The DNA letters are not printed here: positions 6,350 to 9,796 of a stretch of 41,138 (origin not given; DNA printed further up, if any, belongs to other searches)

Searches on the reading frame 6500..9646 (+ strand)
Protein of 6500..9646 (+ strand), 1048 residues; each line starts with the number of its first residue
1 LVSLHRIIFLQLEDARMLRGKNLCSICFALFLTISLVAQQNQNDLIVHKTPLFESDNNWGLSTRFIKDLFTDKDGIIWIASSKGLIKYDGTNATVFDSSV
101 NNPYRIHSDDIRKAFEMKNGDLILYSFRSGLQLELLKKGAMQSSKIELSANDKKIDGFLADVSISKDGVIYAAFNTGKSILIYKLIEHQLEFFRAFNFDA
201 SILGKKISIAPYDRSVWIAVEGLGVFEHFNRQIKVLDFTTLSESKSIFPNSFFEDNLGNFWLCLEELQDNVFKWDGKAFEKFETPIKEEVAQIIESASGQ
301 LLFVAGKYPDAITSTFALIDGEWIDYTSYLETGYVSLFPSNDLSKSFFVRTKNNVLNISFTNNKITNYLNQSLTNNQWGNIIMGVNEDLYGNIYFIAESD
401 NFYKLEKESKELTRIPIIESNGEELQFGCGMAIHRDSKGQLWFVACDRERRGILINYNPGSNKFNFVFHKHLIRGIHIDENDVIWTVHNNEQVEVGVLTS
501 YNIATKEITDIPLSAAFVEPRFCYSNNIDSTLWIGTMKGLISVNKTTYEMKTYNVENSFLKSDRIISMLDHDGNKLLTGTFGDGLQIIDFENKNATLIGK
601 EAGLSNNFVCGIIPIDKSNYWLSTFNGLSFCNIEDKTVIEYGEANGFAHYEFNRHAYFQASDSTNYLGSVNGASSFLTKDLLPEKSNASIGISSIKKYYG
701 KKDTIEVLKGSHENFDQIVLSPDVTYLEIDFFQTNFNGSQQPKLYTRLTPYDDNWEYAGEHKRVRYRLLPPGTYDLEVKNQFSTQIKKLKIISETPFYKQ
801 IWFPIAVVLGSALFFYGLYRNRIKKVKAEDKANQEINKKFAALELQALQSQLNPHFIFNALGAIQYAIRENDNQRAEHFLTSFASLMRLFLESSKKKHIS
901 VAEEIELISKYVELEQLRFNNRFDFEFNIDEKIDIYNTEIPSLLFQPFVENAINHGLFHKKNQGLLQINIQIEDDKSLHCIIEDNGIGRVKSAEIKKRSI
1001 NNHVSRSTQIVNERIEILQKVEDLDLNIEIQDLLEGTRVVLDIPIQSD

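Call 3: search_protein_families(library=pfam, proteins=[window:6500-9646:+], max_evalue=0.01)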
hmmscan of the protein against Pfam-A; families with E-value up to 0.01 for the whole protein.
window:6500-9646:+ (1048 aa): 3 families
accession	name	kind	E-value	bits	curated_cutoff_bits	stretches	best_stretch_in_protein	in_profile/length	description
PF06580.19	His_kinase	-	1.3e-23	83.5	25.2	1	844-923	2-81/81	Histidine kinase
PF07494.17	Reg_prop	-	4.6e-07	29.7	20.4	0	60-82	1-23/24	Two component regulator propeller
PF07495.19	Y_Y_Y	-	5.4e-06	26.7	26.6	1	735-783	1-49/65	Y_Y_Y domain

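Call 4: search_protein_families(library=ncbifam, proteins=[window:6500-9646:+], max_evalue=0.01)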
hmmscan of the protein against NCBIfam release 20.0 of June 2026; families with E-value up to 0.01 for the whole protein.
window:6500-9646:+ (1048 aa): 1 family
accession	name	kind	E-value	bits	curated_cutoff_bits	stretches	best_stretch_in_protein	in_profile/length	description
NF004242.0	PRK05682.2-1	equivalog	0.0096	14.7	365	0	151-185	299-333/422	flagellar hook protein FlgE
